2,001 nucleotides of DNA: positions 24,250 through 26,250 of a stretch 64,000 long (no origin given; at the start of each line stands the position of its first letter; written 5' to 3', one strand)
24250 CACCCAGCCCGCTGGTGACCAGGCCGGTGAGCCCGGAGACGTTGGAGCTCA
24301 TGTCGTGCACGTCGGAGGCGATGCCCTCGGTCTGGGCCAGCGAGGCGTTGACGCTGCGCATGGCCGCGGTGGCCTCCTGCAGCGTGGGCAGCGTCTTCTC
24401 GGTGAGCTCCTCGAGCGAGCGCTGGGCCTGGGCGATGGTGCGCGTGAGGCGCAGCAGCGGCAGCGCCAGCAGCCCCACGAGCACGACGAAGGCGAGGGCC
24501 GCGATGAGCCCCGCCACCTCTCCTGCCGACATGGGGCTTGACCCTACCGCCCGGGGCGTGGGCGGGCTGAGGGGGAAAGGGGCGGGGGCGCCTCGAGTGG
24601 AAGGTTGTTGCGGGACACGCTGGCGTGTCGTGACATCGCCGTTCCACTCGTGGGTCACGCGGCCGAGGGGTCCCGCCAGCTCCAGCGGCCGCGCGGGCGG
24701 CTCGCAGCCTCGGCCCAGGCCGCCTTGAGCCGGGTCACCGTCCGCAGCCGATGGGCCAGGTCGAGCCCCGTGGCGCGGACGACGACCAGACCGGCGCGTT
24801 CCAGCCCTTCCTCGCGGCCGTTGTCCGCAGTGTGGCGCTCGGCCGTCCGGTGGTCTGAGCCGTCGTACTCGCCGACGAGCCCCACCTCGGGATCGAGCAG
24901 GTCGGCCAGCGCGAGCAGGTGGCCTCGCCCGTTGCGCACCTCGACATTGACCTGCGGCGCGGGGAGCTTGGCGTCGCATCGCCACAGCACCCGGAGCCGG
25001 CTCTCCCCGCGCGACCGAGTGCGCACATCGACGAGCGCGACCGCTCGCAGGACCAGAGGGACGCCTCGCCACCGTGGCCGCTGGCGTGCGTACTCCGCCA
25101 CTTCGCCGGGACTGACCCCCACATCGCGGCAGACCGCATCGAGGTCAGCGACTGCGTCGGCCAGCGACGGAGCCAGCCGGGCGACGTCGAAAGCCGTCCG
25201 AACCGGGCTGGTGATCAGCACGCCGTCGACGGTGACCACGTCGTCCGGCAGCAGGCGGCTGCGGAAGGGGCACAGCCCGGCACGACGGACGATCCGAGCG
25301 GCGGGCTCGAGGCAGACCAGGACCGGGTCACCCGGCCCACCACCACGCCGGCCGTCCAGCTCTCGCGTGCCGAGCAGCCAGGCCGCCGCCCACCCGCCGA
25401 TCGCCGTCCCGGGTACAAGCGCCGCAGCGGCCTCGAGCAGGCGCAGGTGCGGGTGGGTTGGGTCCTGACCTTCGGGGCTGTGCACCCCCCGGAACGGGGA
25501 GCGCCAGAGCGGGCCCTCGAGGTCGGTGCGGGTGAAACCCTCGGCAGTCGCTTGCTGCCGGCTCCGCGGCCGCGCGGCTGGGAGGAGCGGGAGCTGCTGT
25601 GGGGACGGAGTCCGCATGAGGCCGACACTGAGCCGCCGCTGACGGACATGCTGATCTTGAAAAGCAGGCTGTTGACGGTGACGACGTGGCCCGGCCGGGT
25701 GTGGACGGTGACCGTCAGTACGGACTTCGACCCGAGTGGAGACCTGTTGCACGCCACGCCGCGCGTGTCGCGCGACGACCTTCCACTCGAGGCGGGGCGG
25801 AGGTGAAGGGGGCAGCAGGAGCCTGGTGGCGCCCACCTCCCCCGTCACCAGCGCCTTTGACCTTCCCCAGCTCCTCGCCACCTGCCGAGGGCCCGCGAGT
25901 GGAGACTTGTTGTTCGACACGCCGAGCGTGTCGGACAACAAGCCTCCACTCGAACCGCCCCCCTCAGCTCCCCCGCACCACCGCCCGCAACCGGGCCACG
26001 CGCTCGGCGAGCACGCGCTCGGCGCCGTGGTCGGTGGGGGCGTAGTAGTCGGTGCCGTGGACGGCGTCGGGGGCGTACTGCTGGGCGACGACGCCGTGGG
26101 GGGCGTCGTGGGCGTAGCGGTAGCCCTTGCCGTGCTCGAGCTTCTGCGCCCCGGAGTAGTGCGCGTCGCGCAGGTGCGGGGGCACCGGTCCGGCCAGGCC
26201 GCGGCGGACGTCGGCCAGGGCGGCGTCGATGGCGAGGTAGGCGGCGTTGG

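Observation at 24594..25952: Three same-orientation copies of a 57-bp triple-arm palindromic repeat bracket a DUF559 endonuclease-like gene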

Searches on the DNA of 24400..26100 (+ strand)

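Call 24: search_rna_families(source=window, start=24400, end=26100, threshold=evalue, max_evalue=10)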
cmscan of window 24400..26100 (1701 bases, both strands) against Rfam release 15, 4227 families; matches with E-value up to 10: 12.
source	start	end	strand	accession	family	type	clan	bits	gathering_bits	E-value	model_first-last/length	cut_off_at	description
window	25802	25848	-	RF03307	mir-1825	Gene; miRNA;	-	28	70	0.0037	1-52/52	no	mir-1825 microRNA precursor family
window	25883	25969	-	RF03944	mir-935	Gene; miRNA;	-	21.7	73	4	1-91/91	no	mir-935 microRNA precursor family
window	25796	25855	+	RF00707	mir-197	Gene; miRNA;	-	21.6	74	1.2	1-75/75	no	mir-197 microRNA precursor family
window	25889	25961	-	RF03527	mir-3072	Gene; miRNA;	-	21.3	86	1.9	1-83/83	no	mir-3072 microRNA precursor family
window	25793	25857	+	RF03586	mir-5132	Gene; miRNA;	-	20.1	100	4.5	1-71/71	no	mir-5132 microRNA precursor family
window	25896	25952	-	RF00981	mir-939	Gene; miRNA;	-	19.6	84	2.9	1-82/82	no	mir-939 microRNA precursor family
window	25793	25858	-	RF00942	mir-1224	Gene; miRNA;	-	18.5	105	4.6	1-86/86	no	mir-1224 microRNA precursor family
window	25173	25252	-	RF00312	snoZ206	Gene; snRNA; snoRNA; CD-box;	-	18.4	50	2.9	1-129/129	no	Small nucleolar RNA Z206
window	25784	25887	+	RF01918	mir-1249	Gene; miRNA;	-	17.9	83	1.7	1-75/75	no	mir-1249 microRNA precursor family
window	25896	25952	-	RF02662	BLi_r0872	Gene; antisense;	-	17.2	61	5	1-144/144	no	Bacillus asRNA 0872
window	25806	25873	-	RF03775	mir-7578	Gene; miRNA;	-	16.3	60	4.8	1-82/82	no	mir-7578 microRNA precursor family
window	25897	25951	-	RF00053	mir-7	Gene; miRNA;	-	15.8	51.8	8.1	1-91/91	no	mir-7 microRNA precursor family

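Call 26: build_rna_model(alignment_id=A1, structure=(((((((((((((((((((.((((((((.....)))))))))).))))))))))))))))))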
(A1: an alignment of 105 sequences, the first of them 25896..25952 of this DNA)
Model R1 built from alignment A1 (105 sequences, 61 columns); structure: as given.
model positions 57; base pairs 27; branch points 0; effective number of sequences 7; information 0.977 bits per position. Calibrated on 0.2 Mb of random sequence (short: E-values are rough).
structure used (alignment columns):
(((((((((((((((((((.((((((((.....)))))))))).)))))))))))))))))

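Call 27: search_with_rna_model(model_id=R1, source=window, max_evalue=10, filters=off)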
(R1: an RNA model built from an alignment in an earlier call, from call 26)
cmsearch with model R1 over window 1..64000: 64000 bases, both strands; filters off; matches with E-value up to 10: 63.
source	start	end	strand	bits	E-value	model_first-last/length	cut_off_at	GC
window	25896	25952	+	69.2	3.1e-15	1-57/57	no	0.6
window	25896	25952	-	65.6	2.5e-14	1-57/57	no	0.6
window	24594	24650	+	56.6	4.9e-12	1-57/57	no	0.63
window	25733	25789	+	55.5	9.3e-12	1-57/57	no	0.7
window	24594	24650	-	50.6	1.6e-10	1-57/57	no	0.63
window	25733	25789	-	49.4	3.2e-10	1-57/57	no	0.7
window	28460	28483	+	13.1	0.48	17-41/57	no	0.79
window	12264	12294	+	12.2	0.79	1-57/57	no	0.68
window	57018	57065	-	12.1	0.84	1-57/57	no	0.77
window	28460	28483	-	12.1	0.84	17-41/57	no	0.79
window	34282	34337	-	11.9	0.94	1-57/57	no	0.82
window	35554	35597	-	11.9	0.98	1-57/57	no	0.84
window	12264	12294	-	11.6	1.2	1-57/57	no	0.68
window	13223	13253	+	11.3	1.3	14-44/57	no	0.81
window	35554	35597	+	10.9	1.7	1-57/57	no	0.84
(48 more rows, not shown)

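Call 28: search_with_rna_model(model_id=R1, sources=[L010, L011, L012, L013, L014, L015, L016, L017, L018, L019, L020, L021, L022, L023, L024, L025, L026, L027, L028, L029, L030, L031, L032, L033, L034, L035, L036, L037, L038, L039, L040, L041, L042, L043, L044, L045, L046, L047, L048, L049, L050, L051, L052, L053, L054, L055, L056, L057, L058, L059, L060, L061, L062, L063, L064, L065, L066, L067], max_evalue=0.01)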
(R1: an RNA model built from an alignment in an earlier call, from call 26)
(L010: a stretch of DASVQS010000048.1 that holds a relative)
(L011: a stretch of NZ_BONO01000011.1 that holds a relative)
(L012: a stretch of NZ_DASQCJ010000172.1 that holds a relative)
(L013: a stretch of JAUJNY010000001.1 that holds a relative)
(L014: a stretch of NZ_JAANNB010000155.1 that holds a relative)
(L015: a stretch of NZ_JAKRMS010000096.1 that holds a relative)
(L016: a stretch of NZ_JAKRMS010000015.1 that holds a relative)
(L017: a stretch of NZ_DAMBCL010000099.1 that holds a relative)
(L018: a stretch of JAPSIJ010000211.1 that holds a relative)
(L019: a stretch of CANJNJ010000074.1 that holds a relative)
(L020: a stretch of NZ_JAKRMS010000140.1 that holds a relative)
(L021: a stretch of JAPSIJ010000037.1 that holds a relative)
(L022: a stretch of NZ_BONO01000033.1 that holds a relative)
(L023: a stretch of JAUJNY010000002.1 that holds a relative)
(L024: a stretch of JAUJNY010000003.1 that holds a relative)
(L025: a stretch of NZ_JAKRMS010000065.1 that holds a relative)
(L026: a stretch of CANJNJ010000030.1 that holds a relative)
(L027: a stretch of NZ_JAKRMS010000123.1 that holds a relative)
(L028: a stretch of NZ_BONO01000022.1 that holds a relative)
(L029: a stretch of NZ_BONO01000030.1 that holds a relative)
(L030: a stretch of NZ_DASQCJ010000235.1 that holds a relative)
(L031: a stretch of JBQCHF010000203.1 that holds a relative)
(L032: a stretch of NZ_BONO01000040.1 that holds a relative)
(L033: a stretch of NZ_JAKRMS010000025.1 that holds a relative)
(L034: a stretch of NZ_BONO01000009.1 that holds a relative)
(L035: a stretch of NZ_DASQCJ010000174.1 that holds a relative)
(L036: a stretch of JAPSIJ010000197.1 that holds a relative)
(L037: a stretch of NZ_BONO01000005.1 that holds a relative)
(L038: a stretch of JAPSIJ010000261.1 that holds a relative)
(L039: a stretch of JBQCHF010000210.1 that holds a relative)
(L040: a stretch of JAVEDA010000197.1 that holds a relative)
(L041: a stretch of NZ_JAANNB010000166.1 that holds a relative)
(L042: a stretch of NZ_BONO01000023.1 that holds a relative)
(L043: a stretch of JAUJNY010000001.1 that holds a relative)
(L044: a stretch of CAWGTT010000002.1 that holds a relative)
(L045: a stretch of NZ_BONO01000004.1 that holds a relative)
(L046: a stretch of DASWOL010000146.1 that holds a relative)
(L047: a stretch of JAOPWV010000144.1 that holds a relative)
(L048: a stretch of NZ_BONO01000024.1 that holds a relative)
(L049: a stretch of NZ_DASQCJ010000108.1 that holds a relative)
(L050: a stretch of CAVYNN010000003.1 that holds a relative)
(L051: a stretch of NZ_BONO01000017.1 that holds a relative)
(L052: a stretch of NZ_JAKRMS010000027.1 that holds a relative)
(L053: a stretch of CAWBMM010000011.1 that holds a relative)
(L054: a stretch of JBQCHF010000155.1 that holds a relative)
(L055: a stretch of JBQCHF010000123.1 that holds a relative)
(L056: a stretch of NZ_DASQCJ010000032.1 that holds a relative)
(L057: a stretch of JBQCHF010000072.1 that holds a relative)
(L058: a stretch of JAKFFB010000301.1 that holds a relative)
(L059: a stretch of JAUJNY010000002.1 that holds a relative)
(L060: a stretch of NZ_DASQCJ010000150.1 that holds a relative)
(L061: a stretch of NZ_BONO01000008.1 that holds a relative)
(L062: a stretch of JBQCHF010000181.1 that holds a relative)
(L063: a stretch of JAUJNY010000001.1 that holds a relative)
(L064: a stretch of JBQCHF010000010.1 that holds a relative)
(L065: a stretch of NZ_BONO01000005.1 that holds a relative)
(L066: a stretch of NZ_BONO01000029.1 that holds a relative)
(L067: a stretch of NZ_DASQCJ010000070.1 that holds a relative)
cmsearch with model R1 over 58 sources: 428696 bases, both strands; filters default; matches with E-value up to 0.01: 119.
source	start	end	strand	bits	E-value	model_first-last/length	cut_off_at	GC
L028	699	754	-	75.1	6.9e-16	1-57/57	no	0.71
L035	7030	7085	+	74.4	1e-15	1-57/57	no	0.71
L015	4628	4684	+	74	1.3e-15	1-57/57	no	0.7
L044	2090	2145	-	73.7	1.6e-15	1-57/57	no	0.57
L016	5098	5154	+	73.4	1.9e-15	1-57/57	no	0.7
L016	5098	5154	-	73.4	1.9e-15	1-57/57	no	0.7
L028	699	754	+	73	2.2e-15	1-57/57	no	0.71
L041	5074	5129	-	72.7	2.8e-15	1-57/57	no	0.73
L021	160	216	+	72.6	2.9e-15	1-57/57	no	0.72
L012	2609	2665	+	72.6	3e-15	1-57/57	no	0.63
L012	2609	2665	-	72.6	3e-15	1-57/57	no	0.63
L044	2090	2145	+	72.4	3.3e-15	1-57/57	no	0.57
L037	3230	3285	-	72.1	3.9e-15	1-57/57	no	0.7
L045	6228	6283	+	72.1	3.9e-15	1-57/57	no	0.68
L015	4628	4684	-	72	4.1e-15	1-57/57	no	0.7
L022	4014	4069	+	72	4.2e-15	1-57/57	no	0.71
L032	4857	4912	-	71.8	4.5e-15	1-57/57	no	0.7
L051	67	122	+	71.7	5e-15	1-57/57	no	0.75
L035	7030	7085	-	71.3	6.1e-15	1-57/57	no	0.71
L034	6830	6885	+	71.2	6.6e-15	1-57/57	no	0.7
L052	4231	4287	+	71.1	7.1e-15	1-57/57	no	0.7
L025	2084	2140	+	70.3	1.1e-14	1-57/57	no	0.74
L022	4014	4069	-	70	1.3e-14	1-57/57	no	0.71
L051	67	122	-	69.9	1.4e-14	1-57/57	no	0.75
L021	160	216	-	69.8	1.5e-14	1-57/57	no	0.72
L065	2397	2452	+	69.5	1.8e-14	1-57/57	no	0.71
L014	360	415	-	69.4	1.8e-14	1-57/57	no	0.73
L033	4670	4726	-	69.4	1.9e-14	1-57/57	no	0.68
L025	2084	2140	-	69.3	2e-14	1-57/57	no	0.74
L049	1507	1562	+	69.1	2.3e-14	1-57/57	no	0.7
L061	5069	5124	-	69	2.3e-14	1-57/57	no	0.73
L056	7589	7644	-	69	2.4e-14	1-57/57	no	0.73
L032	4857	4912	+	68.8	2.7e-14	1-57/57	no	0.7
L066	6855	6910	+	68.7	2.8e-14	1-57/57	no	0.66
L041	5074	5129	+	68.5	3.1e-14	1-57/57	no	0.73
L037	3230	3285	+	68.4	3.3e-14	1-57/57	no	0.7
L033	4670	4726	+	68.4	3.3e-14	1-57/57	no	0.68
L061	5069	5124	+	68.4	3.4e-14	1-57/57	no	0.73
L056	7589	7644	+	68.3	3.5e-14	1-57/57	no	0.73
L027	6612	6668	+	68.2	3.9e-14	1-57/57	no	0.7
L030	3893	3948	+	67.8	4.6e-14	1-57/57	no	0.73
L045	6228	6283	-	67.6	5.4e-14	1-57/57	no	0.68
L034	6830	6885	-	67.5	5.6e-14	1-57/57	no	0.7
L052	4231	4287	-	67.4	6.1e-14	1-57/57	no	0.7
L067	689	744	+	67.3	6.2e-14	1-57/57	no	0.71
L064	5000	5055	+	67.3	6.5e-14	1-57/57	no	0.68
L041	2727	2782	+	67.1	7e-14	1-57/57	no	0.73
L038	806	861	+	67.1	7.1e-14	1-57/57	no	0.75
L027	6612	6668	-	66.8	8.7e-14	1-57/57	no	0.7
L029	6705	6760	-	66.6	9.6e-14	1-57/57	no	0.73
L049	1507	1562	-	66.5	1e-13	1-57/57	no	0.7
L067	689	744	-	66.5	1e-13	1-57/57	no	0.71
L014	360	415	+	65.9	1.4e-13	1-57/57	no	0.73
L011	2165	2220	+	65.8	1.6e-13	1-57/57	no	0.75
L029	6705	6760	+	65.6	1.7e-13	1-57/57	no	0.73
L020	4206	4262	+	65.1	2.2e-13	1-57/57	no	0.7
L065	2397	2452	-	64.7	2.8e-13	1-57/57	no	0.71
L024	2054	2110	-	64.5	3.2e-13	1-57/57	no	0.67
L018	333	389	-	64.3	3.7e-13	1-57/57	no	0.7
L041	2727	2782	-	64.1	4.1e-13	1-57/57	no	0.73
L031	6089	6144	+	64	4.2e-13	1-57/57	no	0.68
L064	5000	5055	-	64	4.3e-13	1-57/57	no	0.68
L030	3893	3948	-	64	4.4e-13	1-57/57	no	0.73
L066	6855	6910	-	63.9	4.5e-13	1-57/57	no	0.66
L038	806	861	-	63.9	4.6e-13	1-57/57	no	0.75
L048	3255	3311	+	63.5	5.7e-13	1-57/57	no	0.67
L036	3539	3595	-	63.5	6e-13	1-57/57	no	0.75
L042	6408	6464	-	63.1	7.3e-13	1-57/57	no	0.74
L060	3584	3639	-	63.1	7.5e-13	1-57/57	no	0.7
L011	2165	2220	-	63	7.6e-13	1-57/57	no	0.75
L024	2054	2110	+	62.8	8.5e-13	1-57/57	no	0.67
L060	3584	3639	+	62.7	9.4e-13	1-57/57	no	0.7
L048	3255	3311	-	62.4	1.1e-12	1-57/57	no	0.67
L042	6408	6464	+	62.1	1.3e-12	1-57/57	no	0.74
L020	4206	4262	-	61.7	1.6e-12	1-57/57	no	0.7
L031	6089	6144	-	61.7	1.7e-12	1-57/57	no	0.68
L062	205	260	+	61.6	1.8e-12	1-57/57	no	0.68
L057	5868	5923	+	61.4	2e-12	1-57/57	no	0.68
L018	333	389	+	61.1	2.3e-12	1-57/57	no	0.7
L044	909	966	-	61.1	2.3e-12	1-57/57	no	0.62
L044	909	966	+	60.6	3.1e-12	1-57/57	no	0.62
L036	3539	3595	+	60.5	3.3e-12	1-57/57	no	0.75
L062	205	260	-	59.8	5.1e-12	1-57/57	no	0.68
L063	1943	1999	+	58.7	9.4e-12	1-57/57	no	0.72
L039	1495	1550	-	58.4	1.1e-11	1-57/57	no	0.7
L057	5868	5923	-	57.5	1.9e-11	1-57/57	no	0.68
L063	1943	1999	-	57.5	1.9e-11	1-57/57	no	0.72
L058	2809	2866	-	56.6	3.3e-11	1-57/57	no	0.72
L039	1495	1550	+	55.6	5.8e-11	1-57/57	no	0.7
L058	2809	2866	+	55.3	6.8e-11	1-57/57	no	0.72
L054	1360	1416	+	54.1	1.4e-10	1-57/57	no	0.7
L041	3863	3919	+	53.8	1.7e-10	1-57/57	no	0.7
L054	1360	1416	-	53.6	1.8e-10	1-57/57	no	0.7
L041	3866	3917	-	51.2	7.4e-10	3-55/57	no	0.69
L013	2335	2391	+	49.2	2.4e-09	1-57/57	no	0.68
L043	2199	2255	+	47.7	5.6e-09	1-57/57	no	0.67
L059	3119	3175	+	44.5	3.6e-08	1-57/57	no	0.67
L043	2199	2255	-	44.4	3.8e-08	1-57/57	no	0.67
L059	3119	3175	-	44.1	4.6e-08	1-57/57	no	0.67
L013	2335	2391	-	44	4.8e-08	1-57/57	no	0.68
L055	2620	2675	+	41.7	1.9e-07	1-57/57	no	0.61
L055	2620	2675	-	41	2.7e-07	1-57/57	no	0.61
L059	17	73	+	40.9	3e-07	1-57/57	no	0.65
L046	6790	6846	+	39.4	7.1e-07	1-57/57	no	0.72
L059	17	73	-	39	8.8e-07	1-57/57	no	0.65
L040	1478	1534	-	39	9.2e-07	1-57/57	no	0.72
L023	1165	1221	+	38.8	9.9e-07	1-57/57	no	0.67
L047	865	921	+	36.6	3.6e-06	1-57/57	no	0.7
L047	865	921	-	35.4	7.4e-06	1-57/57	no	0.7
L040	1478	1534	+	35.3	7.8e-06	1-57/57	no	0.72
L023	1165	1221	-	34.5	1.2e-05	1-57/57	no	0.67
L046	6790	6846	-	34.4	1.3e-05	1-57/57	no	0.72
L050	1282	1338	+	33.2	2.7e-05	1-57/57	no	0.72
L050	1282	1338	-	30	0.00017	1-57/57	no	0.72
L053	1554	1610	+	29.1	0.00029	1-57/57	no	0.68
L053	1554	1610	-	27.5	0.00075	1-57/57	no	0.68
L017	1906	1961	-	26.1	0.0017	1-57/57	no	0.75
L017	1906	1961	+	25.1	0.0029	1-57/57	no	0.75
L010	1684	1739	-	23.3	0.0086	1-57/57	no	0.55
